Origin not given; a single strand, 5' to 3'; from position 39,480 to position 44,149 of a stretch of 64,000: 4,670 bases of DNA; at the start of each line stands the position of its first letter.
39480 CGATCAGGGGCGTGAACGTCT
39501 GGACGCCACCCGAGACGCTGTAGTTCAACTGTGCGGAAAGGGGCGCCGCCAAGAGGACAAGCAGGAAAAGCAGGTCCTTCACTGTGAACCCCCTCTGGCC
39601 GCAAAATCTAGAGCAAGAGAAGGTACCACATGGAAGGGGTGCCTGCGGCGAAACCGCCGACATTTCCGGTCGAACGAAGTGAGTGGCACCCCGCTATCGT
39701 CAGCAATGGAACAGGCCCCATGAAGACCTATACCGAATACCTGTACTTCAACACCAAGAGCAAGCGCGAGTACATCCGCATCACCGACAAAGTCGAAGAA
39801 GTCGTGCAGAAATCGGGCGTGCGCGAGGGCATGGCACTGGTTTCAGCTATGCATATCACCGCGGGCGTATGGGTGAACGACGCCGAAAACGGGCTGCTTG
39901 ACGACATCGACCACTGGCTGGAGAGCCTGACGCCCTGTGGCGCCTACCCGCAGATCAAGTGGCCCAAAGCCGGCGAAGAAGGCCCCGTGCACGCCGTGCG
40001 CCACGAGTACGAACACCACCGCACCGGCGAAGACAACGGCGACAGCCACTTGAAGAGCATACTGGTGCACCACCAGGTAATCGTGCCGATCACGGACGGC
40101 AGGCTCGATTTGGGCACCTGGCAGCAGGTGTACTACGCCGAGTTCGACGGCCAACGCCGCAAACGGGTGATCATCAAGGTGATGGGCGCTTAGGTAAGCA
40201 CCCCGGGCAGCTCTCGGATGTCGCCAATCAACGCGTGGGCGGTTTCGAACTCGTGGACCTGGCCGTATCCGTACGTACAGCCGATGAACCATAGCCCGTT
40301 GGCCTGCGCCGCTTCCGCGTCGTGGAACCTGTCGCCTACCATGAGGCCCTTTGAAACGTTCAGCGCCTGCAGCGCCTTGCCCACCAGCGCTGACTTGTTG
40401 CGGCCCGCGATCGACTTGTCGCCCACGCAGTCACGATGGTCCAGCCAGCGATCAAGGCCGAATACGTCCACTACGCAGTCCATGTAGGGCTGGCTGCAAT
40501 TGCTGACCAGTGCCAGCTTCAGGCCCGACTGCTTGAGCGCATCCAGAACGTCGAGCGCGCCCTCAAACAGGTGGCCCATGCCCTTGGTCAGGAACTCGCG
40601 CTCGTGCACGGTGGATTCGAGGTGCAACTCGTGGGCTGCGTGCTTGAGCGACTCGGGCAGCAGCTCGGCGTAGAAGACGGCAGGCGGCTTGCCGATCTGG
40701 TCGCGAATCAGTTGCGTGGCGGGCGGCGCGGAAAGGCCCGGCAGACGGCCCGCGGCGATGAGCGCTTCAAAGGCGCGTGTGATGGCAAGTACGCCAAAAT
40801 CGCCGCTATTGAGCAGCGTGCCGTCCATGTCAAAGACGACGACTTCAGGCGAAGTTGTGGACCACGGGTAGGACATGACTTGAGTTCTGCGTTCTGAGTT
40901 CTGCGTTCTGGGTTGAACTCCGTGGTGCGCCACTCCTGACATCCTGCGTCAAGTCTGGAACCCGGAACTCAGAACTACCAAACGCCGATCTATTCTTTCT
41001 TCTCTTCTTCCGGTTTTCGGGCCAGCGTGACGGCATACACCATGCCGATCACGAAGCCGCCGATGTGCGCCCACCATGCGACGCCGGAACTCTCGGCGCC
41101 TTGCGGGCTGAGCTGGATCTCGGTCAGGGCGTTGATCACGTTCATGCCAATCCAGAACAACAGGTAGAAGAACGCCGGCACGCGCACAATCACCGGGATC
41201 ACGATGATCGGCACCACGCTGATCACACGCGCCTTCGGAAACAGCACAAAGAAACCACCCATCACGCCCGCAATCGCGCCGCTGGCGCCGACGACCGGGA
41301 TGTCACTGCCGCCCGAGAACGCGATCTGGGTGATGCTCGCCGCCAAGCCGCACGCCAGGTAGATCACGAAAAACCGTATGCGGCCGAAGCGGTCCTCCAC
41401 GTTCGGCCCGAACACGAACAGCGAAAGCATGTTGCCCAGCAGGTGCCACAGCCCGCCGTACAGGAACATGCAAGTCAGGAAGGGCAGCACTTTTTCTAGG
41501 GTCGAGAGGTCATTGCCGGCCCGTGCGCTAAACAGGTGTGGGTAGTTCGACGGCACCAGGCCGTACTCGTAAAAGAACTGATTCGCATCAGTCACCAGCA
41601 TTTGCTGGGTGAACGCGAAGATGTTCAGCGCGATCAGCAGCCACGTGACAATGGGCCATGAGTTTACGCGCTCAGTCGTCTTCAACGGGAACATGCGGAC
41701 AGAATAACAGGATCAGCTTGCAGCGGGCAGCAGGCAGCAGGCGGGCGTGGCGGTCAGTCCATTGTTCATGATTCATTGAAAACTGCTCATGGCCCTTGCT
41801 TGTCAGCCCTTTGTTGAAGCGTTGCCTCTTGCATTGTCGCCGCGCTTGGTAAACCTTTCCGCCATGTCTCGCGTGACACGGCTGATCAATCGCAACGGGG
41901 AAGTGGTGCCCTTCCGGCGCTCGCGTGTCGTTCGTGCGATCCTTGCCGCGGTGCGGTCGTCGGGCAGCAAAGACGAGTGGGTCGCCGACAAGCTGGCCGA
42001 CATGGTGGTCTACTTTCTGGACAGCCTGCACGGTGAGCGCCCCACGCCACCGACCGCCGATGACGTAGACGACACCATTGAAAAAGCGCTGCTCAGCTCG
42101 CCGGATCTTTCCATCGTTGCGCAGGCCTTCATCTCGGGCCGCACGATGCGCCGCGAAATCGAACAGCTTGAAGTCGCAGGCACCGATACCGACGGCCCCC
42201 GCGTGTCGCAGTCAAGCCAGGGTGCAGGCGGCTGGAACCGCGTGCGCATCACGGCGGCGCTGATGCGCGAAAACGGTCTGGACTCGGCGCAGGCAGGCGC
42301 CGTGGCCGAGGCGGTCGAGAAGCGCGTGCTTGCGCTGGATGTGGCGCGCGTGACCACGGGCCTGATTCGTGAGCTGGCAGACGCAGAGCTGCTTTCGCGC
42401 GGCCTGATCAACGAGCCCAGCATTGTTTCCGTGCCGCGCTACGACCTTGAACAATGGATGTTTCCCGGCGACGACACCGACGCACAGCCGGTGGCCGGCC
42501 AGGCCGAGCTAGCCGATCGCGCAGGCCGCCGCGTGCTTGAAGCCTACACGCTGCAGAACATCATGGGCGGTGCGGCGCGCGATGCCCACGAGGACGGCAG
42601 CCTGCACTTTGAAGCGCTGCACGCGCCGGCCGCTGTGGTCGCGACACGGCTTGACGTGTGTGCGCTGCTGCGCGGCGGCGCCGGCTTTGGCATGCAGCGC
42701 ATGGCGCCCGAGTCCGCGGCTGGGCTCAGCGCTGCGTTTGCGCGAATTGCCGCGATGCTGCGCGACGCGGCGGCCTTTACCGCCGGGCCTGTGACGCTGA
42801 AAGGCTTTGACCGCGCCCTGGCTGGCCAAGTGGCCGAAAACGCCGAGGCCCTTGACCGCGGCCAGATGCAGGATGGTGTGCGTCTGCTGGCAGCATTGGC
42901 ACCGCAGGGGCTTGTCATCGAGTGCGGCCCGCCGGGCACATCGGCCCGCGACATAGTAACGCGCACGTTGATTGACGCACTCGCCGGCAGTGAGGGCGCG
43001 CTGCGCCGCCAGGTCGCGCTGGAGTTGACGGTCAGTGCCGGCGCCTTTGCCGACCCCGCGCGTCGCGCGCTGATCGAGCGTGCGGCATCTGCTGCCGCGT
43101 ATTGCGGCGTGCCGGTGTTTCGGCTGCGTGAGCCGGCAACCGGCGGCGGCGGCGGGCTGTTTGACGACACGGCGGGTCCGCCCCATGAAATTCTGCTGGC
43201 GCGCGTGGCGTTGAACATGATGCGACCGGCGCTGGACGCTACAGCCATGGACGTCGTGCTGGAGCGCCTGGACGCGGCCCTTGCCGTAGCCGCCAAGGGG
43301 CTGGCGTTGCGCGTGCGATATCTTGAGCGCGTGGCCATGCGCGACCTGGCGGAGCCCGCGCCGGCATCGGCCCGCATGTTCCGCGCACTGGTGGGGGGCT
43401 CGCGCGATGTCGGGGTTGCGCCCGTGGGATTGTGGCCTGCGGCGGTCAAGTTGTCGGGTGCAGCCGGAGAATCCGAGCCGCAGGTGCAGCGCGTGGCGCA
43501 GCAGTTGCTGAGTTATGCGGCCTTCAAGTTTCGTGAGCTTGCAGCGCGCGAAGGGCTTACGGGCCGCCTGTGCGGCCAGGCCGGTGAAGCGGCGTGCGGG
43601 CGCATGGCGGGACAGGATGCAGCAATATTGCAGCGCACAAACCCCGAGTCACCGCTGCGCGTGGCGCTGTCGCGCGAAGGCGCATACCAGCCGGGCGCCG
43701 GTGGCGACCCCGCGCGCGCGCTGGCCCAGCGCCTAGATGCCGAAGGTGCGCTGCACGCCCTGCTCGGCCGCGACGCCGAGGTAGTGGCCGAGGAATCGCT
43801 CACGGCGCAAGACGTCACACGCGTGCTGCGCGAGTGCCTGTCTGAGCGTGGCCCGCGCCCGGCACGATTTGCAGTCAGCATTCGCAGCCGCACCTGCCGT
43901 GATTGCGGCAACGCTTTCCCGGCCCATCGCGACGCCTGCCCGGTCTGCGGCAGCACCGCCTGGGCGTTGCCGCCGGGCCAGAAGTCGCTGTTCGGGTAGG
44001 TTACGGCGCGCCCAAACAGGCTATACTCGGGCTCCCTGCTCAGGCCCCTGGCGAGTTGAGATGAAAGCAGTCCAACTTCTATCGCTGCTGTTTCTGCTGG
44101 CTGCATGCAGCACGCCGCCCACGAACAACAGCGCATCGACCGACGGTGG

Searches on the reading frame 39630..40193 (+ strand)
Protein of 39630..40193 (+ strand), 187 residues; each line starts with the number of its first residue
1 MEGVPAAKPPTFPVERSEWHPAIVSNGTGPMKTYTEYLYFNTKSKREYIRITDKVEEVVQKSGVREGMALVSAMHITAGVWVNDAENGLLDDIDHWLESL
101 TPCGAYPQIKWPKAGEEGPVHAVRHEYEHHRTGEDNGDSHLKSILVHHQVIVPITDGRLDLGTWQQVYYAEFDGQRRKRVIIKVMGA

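Call 41: search_protein_families(library=pfam, proteins=[window:39630-40193:+], max_evalue=0.001)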
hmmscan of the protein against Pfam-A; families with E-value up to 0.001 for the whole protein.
window:39630-40193:+ (187 aa): 1 family
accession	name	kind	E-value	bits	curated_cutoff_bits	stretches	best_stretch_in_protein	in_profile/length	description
PF01894.22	UPF0047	-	7.1e-36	123.4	27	1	51-184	2-117/117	Uncharacterised protein family UPF0047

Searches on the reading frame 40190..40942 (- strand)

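Call 41: search_protein_families(library=pfam, proteins=[window:40190-40942:-], max_evalue=0.001)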
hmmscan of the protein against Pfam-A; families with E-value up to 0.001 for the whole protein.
window:40190-40942:- (250 aa): 5 families
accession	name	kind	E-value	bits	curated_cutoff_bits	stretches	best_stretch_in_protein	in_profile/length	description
PF00702.32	Hydrolase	-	5.8e-21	76.2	26.4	1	33-216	2-191/191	haloacid dehalogenase-like hydrolase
PF13419.12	HAD_2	-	4.7e-17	63.1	23.8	1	35-221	1-177/178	Haloacid dehalogenase-like hydrolase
PF12710.13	HAD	-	9.4e-10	39.7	27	1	35-212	1-188/189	haloacid dehalogenase-like hydrolase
PF13242.12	Hydrolase_like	-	0.00015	22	22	1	185-233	8-59/75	HAD-hyrolase-like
PF13344.12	Hydrolase_6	-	0.00022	21.6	27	0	123-151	13-41/101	Haloacid dehalogenase-like hydrolase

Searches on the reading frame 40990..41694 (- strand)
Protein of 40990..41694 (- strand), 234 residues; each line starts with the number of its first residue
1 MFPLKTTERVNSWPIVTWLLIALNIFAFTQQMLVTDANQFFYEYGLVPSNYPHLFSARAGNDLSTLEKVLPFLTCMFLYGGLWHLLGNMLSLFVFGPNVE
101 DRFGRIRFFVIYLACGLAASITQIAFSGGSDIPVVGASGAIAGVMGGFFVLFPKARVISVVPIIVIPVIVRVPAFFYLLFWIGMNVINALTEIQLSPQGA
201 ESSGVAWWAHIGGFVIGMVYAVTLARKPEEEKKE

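Call 41: search_protein_families(library=pfam, proteins=[window:40990-41694:-], max_evalue=0.001)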
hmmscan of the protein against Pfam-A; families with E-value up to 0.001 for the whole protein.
window:40990-41694:- (234 aa): 1 family
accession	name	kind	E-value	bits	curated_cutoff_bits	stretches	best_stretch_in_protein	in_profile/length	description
PF01694.28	Rhomboid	-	9.6e-37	126.8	22.6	1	68-226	3-142/143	Rhomboid domain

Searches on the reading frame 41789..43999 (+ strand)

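Call 41: search_protein_families(library=pfam, proteins=[window:41789-43999:+], max_evalue=0.001)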
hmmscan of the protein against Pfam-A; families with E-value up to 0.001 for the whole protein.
window:41789-43999:+ (736 aa): 2 families
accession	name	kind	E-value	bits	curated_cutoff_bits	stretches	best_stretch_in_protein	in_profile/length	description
PF13597.11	NRDD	-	5.4e-12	45.6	26.2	1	471-723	280-530/562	Anaerobic ribonucleoside-triphosphate reductase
PF03477.21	ATP-cone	-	1.6e-11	45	25.8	1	33-113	4-79/88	ATP cone domain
